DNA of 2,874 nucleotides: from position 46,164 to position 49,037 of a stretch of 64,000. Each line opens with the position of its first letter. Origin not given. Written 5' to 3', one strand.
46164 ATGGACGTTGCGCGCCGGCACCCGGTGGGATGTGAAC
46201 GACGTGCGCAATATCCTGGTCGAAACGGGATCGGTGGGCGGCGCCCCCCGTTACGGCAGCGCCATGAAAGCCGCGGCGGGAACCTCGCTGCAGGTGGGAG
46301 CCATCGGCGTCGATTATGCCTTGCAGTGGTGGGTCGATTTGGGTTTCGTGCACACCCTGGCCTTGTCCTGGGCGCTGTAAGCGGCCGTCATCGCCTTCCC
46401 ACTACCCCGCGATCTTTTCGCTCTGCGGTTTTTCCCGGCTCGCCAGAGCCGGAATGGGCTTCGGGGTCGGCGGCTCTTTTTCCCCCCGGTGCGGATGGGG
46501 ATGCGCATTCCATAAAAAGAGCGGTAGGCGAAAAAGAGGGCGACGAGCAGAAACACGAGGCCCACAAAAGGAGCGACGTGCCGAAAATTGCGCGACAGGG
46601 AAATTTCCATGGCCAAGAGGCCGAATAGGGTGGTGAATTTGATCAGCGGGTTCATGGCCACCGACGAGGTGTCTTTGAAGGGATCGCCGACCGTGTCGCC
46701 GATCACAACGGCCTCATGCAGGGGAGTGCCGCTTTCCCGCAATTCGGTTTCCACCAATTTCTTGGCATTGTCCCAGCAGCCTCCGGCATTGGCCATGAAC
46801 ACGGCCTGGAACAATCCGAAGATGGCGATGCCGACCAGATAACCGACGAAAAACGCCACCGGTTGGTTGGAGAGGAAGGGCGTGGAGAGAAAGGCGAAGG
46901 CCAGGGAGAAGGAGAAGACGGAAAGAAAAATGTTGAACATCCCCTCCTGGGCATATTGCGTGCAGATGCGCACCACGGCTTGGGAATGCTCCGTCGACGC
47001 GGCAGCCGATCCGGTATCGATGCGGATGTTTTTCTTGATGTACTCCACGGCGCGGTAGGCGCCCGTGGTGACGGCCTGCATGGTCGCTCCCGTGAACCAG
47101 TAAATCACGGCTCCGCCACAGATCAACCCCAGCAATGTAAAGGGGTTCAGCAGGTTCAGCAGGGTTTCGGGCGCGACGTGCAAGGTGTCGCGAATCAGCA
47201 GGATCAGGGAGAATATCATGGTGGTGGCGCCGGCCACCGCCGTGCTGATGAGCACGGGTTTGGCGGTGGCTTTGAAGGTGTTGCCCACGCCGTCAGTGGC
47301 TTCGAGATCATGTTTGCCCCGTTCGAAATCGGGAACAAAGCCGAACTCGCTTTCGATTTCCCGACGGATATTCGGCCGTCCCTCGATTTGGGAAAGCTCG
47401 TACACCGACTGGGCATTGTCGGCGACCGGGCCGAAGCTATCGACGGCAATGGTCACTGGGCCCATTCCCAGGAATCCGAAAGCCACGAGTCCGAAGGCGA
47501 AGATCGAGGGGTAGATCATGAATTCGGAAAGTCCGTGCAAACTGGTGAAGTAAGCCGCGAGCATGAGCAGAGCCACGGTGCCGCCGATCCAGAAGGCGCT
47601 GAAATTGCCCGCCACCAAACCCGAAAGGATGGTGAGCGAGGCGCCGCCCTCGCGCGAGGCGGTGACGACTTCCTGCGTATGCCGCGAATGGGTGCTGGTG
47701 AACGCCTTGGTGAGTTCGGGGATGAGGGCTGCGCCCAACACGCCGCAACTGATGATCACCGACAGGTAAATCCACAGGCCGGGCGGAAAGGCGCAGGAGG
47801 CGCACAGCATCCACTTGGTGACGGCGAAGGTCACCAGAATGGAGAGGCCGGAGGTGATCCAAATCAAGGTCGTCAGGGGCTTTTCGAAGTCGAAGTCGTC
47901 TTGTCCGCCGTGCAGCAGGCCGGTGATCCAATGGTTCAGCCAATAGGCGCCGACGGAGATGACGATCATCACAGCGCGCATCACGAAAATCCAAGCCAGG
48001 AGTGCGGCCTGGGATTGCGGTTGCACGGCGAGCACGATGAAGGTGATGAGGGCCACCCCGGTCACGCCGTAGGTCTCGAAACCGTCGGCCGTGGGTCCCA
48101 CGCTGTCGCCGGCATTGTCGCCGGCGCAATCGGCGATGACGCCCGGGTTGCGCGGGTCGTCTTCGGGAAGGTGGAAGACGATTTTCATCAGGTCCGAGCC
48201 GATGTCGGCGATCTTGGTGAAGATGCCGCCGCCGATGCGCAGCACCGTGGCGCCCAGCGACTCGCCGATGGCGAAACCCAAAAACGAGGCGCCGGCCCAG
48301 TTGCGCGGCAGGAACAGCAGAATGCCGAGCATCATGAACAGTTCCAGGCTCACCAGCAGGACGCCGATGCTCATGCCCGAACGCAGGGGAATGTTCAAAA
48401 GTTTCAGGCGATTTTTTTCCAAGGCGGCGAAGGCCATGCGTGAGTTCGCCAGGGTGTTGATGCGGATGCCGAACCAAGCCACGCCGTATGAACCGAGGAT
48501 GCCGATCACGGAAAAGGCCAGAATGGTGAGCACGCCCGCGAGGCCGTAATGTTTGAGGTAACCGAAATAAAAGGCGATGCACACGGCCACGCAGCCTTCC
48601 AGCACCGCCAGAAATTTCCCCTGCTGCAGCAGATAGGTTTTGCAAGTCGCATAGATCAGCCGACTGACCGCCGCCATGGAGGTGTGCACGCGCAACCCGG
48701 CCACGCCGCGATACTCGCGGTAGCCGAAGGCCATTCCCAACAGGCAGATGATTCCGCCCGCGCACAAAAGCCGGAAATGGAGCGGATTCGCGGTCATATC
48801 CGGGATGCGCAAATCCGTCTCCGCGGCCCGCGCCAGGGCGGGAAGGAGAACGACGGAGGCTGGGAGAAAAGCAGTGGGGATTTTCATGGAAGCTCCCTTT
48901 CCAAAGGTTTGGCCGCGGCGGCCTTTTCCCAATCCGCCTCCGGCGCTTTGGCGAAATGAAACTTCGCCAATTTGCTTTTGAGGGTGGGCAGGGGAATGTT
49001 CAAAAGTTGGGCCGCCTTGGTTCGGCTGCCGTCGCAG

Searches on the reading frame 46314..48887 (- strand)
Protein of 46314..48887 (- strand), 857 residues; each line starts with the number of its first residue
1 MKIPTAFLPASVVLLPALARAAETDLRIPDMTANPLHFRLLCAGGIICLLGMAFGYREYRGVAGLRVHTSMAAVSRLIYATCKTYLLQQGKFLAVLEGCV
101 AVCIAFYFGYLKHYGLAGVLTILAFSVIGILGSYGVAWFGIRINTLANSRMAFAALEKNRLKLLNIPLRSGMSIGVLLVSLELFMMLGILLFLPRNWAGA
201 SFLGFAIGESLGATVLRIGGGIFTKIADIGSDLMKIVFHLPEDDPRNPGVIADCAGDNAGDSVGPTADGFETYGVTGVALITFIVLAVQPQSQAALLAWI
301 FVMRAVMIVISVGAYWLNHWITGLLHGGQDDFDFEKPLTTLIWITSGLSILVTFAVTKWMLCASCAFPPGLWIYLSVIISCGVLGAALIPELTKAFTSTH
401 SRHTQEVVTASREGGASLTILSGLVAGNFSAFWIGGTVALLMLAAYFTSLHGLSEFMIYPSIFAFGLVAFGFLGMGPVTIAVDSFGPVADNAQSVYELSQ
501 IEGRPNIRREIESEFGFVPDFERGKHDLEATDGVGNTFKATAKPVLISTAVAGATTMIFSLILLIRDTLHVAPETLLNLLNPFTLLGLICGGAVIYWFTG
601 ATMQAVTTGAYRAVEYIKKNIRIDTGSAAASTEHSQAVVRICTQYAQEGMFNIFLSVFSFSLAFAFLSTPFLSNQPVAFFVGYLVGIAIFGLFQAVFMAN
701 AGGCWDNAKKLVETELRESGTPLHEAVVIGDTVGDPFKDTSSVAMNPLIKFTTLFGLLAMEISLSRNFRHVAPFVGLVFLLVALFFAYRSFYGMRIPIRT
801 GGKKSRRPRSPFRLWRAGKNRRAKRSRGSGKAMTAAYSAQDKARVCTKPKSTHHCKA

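Call 14: find_related_loci(query=window:46314-48887:-, collection=genome_contigs, flank=10000)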
Query window:46314-48887:- (857 aa) in genome_contigs; peptide patterns used: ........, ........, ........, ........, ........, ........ (x = any residue, [..] = any of these).
415 stretches matched a pattern; 366 encode a relative of the query (tblastn E <= 1e-3); the best 80 are kept; 80 distinct loci.
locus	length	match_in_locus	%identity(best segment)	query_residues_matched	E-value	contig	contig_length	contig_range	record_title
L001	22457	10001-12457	65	14-857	0e+0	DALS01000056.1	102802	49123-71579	MAG TPA_asm: Methanosarcina sp. UBA293 UBA293_contig_301, whole genome shotgun sequence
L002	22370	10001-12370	68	11-797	0e+0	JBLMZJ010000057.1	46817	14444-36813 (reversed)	MAG: Deltaproteobacteria bacterium isolate MAG206 PRJNA951521_bin62_renamed_56, whole genome shotgun sequence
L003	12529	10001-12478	65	7-812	0e+0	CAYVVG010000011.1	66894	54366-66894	MAG TPA_asm: uncultured Prolixibacteraceae bacterium isolate SRP220891_co1_52 genome assembly, contig: NODE_749_length_6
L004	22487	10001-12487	67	7-820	0e+0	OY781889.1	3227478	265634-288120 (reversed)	MAG: Syntrophomonadaceae bacterium isolate d6309e7a-5f4a-4193-8fe6-a21da7285db0 genome assembly, chromosome: 1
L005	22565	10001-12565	64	22-855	0e+0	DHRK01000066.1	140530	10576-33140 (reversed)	MAG TPA_asm: Syntrophomonas sp. UBA5314 UBA5314_contig_1081, whole genome shotgun sequence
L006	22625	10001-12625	63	4-855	0e+0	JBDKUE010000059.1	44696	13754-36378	MAG: Syntrophomonas sp. isolate 7_bin.46_R1 c_000000793020, whole genome shotgun sequence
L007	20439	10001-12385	66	14-797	0e+0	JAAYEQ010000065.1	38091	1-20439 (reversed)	MAG: Syntrophomonadaceae bacterium isolate AS07pgkLD_164 151416_AS07, whole genome shotgun sequence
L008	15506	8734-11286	64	14-851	0e+0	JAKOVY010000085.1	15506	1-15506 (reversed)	MAG: Bacillota bacterium isolate JPNG_maxbin.080 k201_108102, whole genome shotgun sequence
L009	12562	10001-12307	63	16-796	0e+0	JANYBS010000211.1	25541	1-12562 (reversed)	MAG: Candidatus Eisenbacteria bacterium isolate GL140_6_metabat_35 GL140_6_k141_257890, whole genome shotgun sequence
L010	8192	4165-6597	58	19-816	0e+0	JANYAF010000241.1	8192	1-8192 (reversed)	MAG: Deltaproteobacteria bacterium isolate GL140_5_metabat_185 GL140_5_k141_1096788, whole genome shotgun sequence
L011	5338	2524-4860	60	40-812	0e+0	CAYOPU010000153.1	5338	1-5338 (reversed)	MAG TPA_asm: uncultured Smithella sp. isolate binchicken_co79_433 genome assembly, contig: NODE_23772_length_5338_cov_15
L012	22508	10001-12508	57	2-848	0e+0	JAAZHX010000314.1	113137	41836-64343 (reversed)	MAG: Smithella sp. isolate AS17jrsBPGN_1 10403_AS17, whole genome shotgun sequence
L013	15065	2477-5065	55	13-850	0e+0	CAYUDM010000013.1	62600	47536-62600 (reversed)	MAG TPA_asm: uncultured Smithella sp. isolate binchicken_co42_513 genome assembly, contig: NODE_301_length_62600_cov_6.7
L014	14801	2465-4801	60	20-796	0e+0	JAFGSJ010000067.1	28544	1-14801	MAG: bacterium isolate Zod_Metabat.886 k87_2969028, whole genome shotgun sequence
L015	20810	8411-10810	59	2-796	0e+0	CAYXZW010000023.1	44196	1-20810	MAG TPA_asm: uncultured Smithella sp. isolate SRP302447_co2_126 genome assembly, contig: NODE_2395_length_44196_cov_11.4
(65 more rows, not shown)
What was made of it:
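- Tried and rejected: The same scan with the H+-pyrophosphatase: 80 loci kept, all 68% identity or less and taxonomically scattered, so useless for synteny (call 14).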

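Call 55: search_protein_families(library=pfam, proteins=[window:46314-48887:-], max_evalue=0.0001)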
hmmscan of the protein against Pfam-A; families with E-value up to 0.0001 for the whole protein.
window:46314-48887:- (857 aa): 1 family
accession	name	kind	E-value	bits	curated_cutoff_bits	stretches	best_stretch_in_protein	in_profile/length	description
PF03030.21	H_PPase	-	2.8e-175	585.1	29.7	1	50-758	2-644/645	Inorganic H+ pyrophosphatase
